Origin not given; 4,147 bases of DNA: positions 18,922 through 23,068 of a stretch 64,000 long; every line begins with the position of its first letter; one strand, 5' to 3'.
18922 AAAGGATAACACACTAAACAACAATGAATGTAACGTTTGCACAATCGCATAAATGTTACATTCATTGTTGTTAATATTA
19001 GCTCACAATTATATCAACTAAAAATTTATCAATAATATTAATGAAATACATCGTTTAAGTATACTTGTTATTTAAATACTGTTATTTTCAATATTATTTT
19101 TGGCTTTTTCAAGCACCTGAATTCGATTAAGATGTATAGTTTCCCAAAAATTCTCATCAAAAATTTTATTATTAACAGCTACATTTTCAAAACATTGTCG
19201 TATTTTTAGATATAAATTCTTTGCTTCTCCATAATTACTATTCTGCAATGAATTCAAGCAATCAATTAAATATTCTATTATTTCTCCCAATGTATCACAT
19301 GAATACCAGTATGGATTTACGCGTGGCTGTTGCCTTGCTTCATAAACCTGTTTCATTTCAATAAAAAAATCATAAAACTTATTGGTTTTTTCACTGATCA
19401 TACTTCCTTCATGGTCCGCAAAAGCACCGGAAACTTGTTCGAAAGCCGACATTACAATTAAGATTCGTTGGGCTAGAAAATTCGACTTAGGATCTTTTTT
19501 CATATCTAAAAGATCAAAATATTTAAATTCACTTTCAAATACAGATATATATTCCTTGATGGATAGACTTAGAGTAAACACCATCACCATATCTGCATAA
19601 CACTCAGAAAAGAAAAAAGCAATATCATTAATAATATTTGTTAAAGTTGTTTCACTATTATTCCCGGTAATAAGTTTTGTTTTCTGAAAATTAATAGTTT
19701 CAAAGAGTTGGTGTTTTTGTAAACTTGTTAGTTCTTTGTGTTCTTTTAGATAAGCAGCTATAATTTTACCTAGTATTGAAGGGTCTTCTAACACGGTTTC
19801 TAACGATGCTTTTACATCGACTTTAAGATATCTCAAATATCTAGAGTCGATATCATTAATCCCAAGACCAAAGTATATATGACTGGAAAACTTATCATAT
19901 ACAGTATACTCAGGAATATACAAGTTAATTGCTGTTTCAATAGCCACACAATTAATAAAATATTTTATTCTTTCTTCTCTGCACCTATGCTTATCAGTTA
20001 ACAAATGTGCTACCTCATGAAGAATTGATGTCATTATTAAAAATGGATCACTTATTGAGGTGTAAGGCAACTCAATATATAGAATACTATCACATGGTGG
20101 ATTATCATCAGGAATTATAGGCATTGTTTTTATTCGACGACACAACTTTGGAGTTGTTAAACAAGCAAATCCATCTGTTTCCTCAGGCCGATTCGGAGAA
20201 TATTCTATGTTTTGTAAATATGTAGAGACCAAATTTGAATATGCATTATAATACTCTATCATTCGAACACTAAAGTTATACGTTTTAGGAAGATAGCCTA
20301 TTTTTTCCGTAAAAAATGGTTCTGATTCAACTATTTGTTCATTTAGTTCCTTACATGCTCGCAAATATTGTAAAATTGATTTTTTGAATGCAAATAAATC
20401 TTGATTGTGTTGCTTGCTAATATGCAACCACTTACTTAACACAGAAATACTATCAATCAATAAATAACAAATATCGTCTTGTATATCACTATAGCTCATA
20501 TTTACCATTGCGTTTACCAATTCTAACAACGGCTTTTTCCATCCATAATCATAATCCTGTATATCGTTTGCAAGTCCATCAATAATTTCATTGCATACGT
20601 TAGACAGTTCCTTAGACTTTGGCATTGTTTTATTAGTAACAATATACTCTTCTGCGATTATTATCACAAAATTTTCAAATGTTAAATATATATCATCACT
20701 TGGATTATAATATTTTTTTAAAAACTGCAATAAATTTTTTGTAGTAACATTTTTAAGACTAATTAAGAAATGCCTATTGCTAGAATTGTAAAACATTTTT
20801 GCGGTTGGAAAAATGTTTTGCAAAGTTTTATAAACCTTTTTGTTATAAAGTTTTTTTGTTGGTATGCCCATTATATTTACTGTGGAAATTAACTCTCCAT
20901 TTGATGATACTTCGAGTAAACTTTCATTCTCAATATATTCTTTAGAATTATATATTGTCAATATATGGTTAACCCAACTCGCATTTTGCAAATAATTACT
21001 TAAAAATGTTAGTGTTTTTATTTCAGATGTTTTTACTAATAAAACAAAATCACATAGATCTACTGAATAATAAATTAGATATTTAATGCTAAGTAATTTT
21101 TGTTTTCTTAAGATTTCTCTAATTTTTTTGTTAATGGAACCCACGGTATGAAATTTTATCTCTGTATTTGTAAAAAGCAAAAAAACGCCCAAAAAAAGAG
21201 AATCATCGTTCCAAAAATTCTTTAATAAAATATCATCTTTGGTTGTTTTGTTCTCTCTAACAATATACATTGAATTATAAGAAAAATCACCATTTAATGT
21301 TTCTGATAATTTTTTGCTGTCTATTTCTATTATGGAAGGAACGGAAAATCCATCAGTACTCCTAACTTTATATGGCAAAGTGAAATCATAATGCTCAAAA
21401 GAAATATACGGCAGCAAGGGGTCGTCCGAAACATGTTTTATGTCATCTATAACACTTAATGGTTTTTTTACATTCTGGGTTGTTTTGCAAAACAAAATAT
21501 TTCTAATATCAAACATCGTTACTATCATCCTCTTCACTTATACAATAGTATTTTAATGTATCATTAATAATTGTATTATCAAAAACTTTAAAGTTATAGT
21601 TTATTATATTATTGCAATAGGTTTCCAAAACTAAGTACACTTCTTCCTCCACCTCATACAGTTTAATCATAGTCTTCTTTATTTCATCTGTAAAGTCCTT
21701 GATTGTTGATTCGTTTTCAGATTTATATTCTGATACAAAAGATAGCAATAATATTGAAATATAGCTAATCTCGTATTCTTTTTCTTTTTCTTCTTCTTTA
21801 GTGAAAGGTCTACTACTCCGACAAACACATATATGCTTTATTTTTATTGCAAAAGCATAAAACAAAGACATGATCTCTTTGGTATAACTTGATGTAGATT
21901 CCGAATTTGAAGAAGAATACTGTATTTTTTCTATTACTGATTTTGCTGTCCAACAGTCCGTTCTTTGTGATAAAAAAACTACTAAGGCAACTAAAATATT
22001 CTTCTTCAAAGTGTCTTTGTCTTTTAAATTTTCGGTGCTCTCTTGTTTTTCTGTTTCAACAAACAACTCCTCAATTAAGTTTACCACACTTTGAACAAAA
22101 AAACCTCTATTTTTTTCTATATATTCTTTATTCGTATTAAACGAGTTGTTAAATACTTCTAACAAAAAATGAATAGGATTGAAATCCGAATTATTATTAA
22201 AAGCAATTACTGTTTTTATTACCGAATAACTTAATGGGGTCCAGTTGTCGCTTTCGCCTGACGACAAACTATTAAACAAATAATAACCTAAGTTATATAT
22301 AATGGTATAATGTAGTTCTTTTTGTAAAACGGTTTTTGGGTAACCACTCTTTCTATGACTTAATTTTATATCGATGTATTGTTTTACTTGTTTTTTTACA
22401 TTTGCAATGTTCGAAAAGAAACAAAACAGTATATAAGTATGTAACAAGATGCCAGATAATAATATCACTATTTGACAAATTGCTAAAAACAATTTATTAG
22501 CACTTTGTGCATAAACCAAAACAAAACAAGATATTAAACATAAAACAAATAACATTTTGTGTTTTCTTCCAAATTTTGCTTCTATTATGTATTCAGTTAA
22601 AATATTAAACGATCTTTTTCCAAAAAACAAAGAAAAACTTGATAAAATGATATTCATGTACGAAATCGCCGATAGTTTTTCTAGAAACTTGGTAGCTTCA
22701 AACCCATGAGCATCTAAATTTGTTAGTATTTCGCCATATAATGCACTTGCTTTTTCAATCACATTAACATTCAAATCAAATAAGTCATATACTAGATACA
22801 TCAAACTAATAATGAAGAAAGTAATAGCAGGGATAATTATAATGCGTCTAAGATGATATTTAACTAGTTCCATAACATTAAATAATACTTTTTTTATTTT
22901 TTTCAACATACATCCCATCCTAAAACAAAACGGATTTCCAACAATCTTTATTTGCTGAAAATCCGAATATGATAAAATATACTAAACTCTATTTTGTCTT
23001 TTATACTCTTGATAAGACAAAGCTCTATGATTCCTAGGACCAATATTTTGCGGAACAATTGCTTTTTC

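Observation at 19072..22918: Overlapping two-gene module: 4-TM protein plus 821-aa HExxH protein, candidate novel defence or abortive-infection system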

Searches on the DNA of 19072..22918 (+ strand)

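Call 20: search_dna_similar(query=window:19072-22918:+, collection=plasmids, mode=distant)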
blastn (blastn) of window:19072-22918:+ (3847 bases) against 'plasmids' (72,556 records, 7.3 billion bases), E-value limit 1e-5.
No match.
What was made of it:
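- Tried and rejected: blastn of the locus against plasmids found no match (call 20).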

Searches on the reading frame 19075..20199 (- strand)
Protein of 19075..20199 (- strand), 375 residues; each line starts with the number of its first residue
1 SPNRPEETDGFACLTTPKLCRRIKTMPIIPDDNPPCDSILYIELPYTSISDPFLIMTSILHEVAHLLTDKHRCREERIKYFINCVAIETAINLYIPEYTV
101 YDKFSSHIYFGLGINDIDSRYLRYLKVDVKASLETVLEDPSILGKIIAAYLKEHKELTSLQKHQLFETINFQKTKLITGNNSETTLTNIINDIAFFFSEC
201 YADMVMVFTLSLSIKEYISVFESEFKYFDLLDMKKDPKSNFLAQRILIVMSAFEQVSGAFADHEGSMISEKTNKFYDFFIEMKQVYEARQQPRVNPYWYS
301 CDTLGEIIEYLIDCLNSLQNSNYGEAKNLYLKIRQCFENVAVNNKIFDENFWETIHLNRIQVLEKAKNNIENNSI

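Call 66: predict_structure(alignment_id=A6)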
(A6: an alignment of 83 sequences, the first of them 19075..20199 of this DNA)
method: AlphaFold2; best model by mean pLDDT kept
length: 375 residues; sequences in the alignment: 83
mean_pLDDT: 88.1   pTM: 0.89
mean pLDDT of the five models: 88.1, 87.8, 87.2, 86.0, 84.8
residues with pLDDT >= 90: 213; 70-90: 134; 50-70: 20; < 50: 8
segments of 3 or more residues with pLDDT < 50: 1-7
pLDDT, mean of each block of 10 residues (from residue 1): 40 85 83 64 91 93 84 94 98 97 97 79 94 97 98 98 97 94 90 97 96 93 87 89 95 88 72 86 85 84 97 94 84 91 88 87 83 70
secondary structure, 60 per line:
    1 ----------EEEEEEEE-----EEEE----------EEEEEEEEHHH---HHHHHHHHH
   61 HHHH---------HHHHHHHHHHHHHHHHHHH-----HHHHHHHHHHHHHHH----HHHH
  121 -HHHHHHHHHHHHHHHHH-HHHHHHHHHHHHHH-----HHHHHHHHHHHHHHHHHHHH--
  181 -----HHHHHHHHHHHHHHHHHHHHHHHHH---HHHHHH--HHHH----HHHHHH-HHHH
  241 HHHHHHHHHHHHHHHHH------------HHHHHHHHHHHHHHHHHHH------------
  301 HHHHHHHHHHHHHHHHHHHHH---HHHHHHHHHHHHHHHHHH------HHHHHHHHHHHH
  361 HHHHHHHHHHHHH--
elements in order: E11-18 E24-27 E38-45 H52-64 H74-92 H98-112 H117-120 H122-138 H140-153 H159-178 H186-210 H214-219 H222-225 H230-235 H237-257 H270-288 H301-321 H325-342 H349-373

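Call 68: fold_search(model_id=the predicted structure, library=pdb)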
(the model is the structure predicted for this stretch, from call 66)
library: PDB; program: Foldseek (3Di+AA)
matches with E <= 10: 326; with E <= 0.001: 0
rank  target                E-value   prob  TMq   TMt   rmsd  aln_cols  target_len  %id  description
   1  7vif_F                3.3e-01  0.10  0.12  0.14  23.6       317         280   12  Cryo-EM structure of Gi coupled Sphingosine 1-phosphate receptor bound with (S)-FTY720-P (released 2022-09-28)
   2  9j27                  3.7e-01  0.13  0.14  0.18  19.4       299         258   11  Fe-SaPolF-L-isoleucine copmplex (released 2025-10-08)
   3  9f1v                  6.2e-01  0.18  0.15  0.22  19.3       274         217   12  Crystal structure of Borrelia burgdorferi CspZ-YA (released 2025-04-16)
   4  9pj2_E                6.8e-01  0.08  0.12  0.15  22.1       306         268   10  Crystal structure of non-haem diiron azetidine synthase from Streptomyces cacaoi var. asoensis complexed with iron, L- (released 2025-12-24)
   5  7en0_A                7.1e-01  0.13  0.16  0.18  20.5       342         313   10  Structure and Activity of SLAC1 Channels for Stomatal Signaling in Leaves (released 2021-05-19)
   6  8gr5                  7.1e-01  0.09  0.15  0.17  16.4       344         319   10  Cop4 from Antrodia cinnamomea in apo form (released 2023-09-06)
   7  5wtr_C                7.7e-01  0.10  0.10  0.16  18.7       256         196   11  Crystal structure of a prokaryotic TRIC channel in 0.5 M KCl (released 2017-04-05)
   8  8xio_A                7.7e-01  0.06  0.12  0.14  21.6       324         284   12  Structure of L797591-SSTR1 G protein complex (released 2024-07-03)
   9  8gr7_B                8.1e-01  0.08  0.15  0.17  17.7       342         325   10  Cop4 from Antrodia cinnamomea in complex with pyrophosphate and magnesium (released 2023-09-06)
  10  3m72                  8.4e-01  0.13  0.18  0.21  23.4       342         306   12  Crystal Structure of Plant SLAC1 homolog TehA (released 2010-05-12)
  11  9wji                  8.4e-01  0.09  0.15  0.15  19.2       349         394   10  Alkylsulfone-bound human VAChT (released 2025-11-05)
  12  7p5c_A                8.8e-01  0.04  0.09  0.09  28.6       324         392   12  Cryo-EM structure of human TTYH3 in Ca2+ and GDN (released 2021-08-11)
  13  7p14_A                9.6e-01  0.05  0.10  0.11  21.8       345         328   12  Structure of full-length rXKR9 in complex with a sybody at 3.66A (released 2021-07-28)
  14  9f21                  1.0e+00  0.15  0.15  0.23  19.4       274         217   11  Crystal structure of Borrelia burgdorferi CspZ-YACS (released 2025-04-16)
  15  7zds_C                1.1e+00  0.04  0.11  0.09  27.2       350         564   10  IF(apo/as isolated) conformation of CydDC mutant (E500Q.C) (Dataset-18) (released 2023-04-19)
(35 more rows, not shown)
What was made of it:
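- Tried and rejected: Foldseek of the C-terminal domain against PDB gave nothing (call 68).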

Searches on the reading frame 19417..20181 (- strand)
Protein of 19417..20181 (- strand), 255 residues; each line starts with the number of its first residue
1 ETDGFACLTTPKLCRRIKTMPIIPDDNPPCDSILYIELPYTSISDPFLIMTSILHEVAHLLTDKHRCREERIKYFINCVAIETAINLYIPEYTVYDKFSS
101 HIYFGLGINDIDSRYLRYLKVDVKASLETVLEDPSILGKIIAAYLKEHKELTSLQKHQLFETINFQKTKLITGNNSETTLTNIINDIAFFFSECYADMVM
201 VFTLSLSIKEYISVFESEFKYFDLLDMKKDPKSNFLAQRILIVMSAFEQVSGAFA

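Call 71: search_protein_families(library=pfam, alignment_id=A7, max_evalue=10)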
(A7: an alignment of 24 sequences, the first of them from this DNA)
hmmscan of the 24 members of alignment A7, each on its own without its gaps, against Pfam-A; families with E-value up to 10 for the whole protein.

A. member 1, seq(255 aa): 0 families

B. families by the number of members that match (of 24 scanned): 28 families (the first 25 are shown)
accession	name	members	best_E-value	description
PF18818.7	MPTase-PolyVal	3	0.011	Zincin-like metallopeptidase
PF01435.24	Peptidase_M48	2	0.034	Peptidase family M48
PF25689.1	HHV_U21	1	3.6e-06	Human herpesvirus U21 glycoprotein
PF25306.1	DUF7880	1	0.0031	Domain of unknown function (DUF7880)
PF11450.13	DUF3008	1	0.026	Protein of unknwon function (DUF3008)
PF12787.12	EcsC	1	0.046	EcsC protein family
PF16478.10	DUF5055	1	0.055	Domain of unknown function (DUF5055)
PF11788.14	MRP-L46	1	0.058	39S mitochondrial ribosomal protein L46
PF08678.16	Rsbr_N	1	0.059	Rsbr N terminal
PF21566.2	NagA_C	1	0.061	Beta-N-acetylglucosaminidase, C-terminal domain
PF07408.16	DUF1507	1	0.062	Protein of unknown function (DUF1507)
PF07583.16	PSCyt2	1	0.064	Protein of unknown function (DUF1549)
PF01831.24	Peptidase_C16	1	0.068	Peptidase C16 family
PF07099.16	DUF1361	1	0.075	Protein of unknown function (DUF1361)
PF23702.2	ARM_ECM29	1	0.092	ECM29, ARM-like repeats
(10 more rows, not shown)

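Call 72: search_solved_structures(query=A7, max_evalue=10, show_alignments=4)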
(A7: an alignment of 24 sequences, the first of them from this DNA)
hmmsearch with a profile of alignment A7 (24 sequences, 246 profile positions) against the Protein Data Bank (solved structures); distinct sequences matched with E-value up to 10: 16.
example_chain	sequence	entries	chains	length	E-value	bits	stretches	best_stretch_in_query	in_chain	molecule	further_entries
4o1o_A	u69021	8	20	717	0.0034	20.2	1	99-209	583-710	Ribonuclease L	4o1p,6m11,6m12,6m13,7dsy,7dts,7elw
37tt_A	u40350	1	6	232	0.071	15.9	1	75-187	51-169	Z4 c3ii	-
6ncl_c2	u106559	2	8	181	0.23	14.2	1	43-107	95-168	P4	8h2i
7egm_A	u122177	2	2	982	0.32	13.8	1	67-168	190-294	Transcription regulatory protein SNF2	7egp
9ugr_A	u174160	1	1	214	0.43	13.3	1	95-185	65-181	Syn-F4-Link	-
3p83_D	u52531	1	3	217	0.48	13.2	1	127-192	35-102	Ribonuclease HII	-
1i39_A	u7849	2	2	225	0.52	13.1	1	127-192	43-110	RIBONUCLEASE HII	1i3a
5hzr_A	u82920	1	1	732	0.59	12.9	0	97-157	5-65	SNF2-family ATP dependent chromatin remodeling factor like protein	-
8gjg_A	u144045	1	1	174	0.81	12.4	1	92-150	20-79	gluc_A04_0005 Binder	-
6vzg_K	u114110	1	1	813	1.9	11.2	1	67-175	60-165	Nuclear protein STH1/NPS1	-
6vz4_K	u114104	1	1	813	2.3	10.9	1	67-175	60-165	Nuclear protein STH1/NPS1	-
8fjg_A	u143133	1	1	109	4.4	10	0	95-175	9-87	H12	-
5oi7_A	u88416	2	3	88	4.6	10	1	96-178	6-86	Centrosomal protein of 85 kDa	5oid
9r1o_A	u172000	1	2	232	6.3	9.5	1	78-185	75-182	sc-apCC-6-DPH-NR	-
6uxv_A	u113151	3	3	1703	6.8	9.4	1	67-168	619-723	Transcription regulatory protein SNF2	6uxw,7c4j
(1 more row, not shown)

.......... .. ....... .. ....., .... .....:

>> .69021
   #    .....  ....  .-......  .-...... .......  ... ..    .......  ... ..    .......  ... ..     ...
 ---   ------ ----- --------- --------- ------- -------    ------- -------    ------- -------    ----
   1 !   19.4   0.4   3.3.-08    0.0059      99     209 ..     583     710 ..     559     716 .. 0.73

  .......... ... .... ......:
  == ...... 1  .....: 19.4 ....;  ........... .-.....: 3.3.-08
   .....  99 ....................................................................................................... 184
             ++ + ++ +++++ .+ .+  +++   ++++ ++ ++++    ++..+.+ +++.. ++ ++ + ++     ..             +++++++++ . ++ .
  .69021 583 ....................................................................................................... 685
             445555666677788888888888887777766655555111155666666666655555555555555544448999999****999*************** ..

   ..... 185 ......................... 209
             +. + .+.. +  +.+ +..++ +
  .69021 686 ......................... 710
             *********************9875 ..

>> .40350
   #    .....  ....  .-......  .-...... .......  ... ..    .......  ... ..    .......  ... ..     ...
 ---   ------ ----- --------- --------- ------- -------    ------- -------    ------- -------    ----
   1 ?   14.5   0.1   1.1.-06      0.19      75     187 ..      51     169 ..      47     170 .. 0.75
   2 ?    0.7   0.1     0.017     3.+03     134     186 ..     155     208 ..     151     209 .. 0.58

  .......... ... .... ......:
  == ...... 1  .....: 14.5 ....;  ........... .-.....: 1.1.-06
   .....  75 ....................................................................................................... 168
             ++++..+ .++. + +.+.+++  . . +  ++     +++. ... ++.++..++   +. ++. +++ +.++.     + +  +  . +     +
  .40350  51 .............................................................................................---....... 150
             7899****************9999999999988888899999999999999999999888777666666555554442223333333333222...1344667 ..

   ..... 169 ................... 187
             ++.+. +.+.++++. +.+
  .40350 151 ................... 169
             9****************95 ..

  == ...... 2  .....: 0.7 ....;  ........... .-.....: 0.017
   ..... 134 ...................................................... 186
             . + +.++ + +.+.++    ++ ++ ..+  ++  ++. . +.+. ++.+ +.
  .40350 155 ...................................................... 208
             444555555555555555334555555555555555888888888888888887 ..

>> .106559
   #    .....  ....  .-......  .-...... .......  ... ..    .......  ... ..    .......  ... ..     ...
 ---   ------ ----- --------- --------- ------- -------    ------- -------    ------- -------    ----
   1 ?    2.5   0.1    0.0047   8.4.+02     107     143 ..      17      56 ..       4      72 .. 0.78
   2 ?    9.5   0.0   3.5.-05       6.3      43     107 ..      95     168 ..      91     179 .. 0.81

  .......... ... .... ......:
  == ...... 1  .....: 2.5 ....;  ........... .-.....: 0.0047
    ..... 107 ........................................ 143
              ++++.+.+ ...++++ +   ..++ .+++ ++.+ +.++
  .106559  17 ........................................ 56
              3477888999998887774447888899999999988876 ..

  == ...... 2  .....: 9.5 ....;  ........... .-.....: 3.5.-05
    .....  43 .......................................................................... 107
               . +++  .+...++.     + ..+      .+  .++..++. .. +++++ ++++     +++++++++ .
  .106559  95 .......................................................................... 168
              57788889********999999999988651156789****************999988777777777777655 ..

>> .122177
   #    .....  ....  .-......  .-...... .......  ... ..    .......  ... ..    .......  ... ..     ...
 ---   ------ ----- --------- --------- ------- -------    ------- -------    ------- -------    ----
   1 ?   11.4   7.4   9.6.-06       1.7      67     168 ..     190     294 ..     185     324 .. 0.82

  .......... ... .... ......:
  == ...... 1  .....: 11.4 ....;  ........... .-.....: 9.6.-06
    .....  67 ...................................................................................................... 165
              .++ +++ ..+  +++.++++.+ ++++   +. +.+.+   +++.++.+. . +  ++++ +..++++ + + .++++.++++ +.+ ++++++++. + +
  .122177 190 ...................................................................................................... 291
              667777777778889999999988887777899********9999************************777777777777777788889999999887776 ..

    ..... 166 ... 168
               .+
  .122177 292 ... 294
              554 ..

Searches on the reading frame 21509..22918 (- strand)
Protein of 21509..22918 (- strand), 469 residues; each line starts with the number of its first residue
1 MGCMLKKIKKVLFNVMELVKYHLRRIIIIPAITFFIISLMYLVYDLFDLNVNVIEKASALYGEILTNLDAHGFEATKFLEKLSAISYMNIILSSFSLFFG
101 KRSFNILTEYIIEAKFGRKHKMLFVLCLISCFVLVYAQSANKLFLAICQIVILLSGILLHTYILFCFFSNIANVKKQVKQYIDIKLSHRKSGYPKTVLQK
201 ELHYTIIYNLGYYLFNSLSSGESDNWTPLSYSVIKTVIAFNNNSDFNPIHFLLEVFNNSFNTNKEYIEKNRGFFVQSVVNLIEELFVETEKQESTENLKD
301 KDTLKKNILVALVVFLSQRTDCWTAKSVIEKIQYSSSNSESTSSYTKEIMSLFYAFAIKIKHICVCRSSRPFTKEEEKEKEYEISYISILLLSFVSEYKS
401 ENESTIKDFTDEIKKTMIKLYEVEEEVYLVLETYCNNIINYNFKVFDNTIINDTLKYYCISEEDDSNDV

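Call 4: search_protein_families(library=pfam, proteins=[window:21509-22918:-], max_evalue=1)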
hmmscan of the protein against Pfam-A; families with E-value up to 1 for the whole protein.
window:21509-22918:- (469 aa): 2 families
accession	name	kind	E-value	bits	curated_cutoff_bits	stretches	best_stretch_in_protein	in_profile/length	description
PF13981.11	SopA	-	0.021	15.7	27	1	245-283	58-96/127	SopA-like central domain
PF20543.3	CowN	-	0.26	12.3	27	1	254-299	43-87/94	N2-fixation sustaining protein CowN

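Call 5: search_protein_families(library=padloc, proteins=[window:21509-22918:-], max_evalue=1)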
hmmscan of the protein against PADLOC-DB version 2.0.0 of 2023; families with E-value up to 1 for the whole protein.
window:21509-22918:- (469 aa): 0 families

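Call 7: search_protein_families(library=ncbifam, proteins=[window:21509-22918:-], max_evalue=1)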
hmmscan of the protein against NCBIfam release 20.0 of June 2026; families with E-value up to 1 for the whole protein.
window:21509-22918:- (469 aa): 0 families

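Call 8: search_protein_families(library=phrogs, proteins=[window:21509-22918:-], max_evalue=1)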
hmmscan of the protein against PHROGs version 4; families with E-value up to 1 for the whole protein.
window:21509-22918:- (469 aa): 0 families

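Call 10: find_homologous_proteins(query=window:21509-22918:-)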
Query window:21509-22918:- (469 aa): 1 proteins with E <= 0.001 among 8000 candidates.
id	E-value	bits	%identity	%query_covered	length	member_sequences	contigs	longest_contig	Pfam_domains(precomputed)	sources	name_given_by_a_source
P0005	2.1e-295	997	100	99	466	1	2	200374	-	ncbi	-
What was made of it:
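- Checked: The identical partner protein on record from NCBI is 466 aa (P0005, call 10), which fits a start at M4 (22909).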
